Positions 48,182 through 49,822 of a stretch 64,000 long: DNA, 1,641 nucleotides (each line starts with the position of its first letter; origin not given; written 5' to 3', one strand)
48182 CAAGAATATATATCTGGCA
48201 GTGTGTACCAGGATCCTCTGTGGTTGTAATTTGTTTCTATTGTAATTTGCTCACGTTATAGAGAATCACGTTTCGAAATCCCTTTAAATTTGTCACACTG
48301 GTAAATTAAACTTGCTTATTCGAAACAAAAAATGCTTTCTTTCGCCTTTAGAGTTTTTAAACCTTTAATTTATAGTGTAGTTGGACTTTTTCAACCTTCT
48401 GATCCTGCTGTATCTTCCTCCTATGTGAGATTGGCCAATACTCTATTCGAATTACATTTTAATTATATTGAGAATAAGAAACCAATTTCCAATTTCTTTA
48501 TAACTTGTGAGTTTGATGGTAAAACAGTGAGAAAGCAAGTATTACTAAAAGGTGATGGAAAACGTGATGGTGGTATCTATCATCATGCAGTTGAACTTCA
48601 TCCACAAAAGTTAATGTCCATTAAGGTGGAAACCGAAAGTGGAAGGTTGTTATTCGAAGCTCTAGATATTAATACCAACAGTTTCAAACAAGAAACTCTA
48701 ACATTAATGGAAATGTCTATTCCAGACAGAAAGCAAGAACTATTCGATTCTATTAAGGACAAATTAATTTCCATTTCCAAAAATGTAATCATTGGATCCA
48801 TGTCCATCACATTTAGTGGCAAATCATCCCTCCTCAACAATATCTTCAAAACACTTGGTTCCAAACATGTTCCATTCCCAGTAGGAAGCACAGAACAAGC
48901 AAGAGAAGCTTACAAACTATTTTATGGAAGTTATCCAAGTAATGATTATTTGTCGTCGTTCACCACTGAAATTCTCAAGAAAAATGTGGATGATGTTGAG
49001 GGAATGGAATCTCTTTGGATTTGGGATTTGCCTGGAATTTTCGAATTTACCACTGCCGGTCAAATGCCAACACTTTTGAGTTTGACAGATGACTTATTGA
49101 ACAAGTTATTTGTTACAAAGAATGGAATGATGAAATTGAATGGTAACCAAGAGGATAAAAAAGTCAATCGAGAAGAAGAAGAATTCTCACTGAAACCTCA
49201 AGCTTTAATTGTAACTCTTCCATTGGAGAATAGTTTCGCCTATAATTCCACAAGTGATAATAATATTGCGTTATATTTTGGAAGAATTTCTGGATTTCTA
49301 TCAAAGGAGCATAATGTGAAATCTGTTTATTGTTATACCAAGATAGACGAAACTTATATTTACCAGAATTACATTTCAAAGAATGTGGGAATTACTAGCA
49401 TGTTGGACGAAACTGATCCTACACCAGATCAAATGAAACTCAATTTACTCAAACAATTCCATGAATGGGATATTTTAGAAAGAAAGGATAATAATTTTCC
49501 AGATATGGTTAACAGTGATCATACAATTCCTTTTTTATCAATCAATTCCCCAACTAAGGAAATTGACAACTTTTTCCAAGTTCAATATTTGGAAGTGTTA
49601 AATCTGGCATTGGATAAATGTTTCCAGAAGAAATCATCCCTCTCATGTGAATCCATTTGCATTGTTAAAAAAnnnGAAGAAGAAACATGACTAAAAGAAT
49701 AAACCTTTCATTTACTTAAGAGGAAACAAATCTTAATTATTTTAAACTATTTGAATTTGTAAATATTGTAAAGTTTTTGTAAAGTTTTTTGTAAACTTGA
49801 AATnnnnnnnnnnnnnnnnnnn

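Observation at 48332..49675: IRG-like GTPase with a disrupted P-loop, near an IFI6/IFI27-like gene (15528..15815)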

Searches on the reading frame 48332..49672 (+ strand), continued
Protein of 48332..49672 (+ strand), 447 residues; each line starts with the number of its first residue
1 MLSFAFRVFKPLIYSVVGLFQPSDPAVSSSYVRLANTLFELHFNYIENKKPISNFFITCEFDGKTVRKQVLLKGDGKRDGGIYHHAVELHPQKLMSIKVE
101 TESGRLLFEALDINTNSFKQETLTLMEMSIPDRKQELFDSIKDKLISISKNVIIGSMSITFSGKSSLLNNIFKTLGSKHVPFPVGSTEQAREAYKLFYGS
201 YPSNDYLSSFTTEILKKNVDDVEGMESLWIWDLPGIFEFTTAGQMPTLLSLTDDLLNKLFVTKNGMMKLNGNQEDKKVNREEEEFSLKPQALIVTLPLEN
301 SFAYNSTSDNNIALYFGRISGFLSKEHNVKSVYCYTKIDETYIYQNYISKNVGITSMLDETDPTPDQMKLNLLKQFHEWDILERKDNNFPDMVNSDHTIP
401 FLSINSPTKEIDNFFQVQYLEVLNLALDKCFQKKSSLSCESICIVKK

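Call 70: find_encoding_contigs(protein=P0004, flank=5000, max_places=3)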
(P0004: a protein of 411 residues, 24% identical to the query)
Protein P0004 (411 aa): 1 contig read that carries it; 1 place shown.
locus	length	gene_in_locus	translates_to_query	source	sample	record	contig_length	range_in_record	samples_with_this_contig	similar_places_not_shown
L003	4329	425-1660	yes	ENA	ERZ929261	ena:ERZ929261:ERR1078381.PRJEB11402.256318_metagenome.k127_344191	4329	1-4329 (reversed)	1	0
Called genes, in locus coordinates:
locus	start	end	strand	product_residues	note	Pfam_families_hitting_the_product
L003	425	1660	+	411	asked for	-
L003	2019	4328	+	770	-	?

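Call 71: find_encoding_contigs(protein=P0002, flank=8000, max_places=3)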
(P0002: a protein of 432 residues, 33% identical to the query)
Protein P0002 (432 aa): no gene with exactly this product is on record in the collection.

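Call 72: find_encoding_contigs(protein=P0005, flank=8000, max_places=3)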
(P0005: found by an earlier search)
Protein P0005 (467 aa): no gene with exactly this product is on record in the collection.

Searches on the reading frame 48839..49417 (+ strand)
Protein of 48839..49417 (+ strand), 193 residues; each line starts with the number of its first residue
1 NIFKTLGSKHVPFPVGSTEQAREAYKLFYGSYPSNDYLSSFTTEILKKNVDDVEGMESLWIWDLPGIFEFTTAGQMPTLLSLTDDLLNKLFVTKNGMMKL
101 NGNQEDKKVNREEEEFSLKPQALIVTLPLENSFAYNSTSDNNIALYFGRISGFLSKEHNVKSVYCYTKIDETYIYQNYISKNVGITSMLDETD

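Call 62: search_solved_structures(query=A3, max_evalue=10, show_alignments=3)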
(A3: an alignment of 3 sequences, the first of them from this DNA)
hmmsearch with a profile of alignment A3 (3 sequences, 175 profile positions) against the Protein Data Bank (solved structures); distinct sequences matched with E-value up to 10: 1.
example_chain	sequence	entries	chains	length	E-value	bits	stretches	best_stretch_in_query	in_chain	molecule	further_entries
9y6s_6z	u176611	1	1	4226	1.3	12.3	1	52-92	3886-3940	Dynein heavy chain, putative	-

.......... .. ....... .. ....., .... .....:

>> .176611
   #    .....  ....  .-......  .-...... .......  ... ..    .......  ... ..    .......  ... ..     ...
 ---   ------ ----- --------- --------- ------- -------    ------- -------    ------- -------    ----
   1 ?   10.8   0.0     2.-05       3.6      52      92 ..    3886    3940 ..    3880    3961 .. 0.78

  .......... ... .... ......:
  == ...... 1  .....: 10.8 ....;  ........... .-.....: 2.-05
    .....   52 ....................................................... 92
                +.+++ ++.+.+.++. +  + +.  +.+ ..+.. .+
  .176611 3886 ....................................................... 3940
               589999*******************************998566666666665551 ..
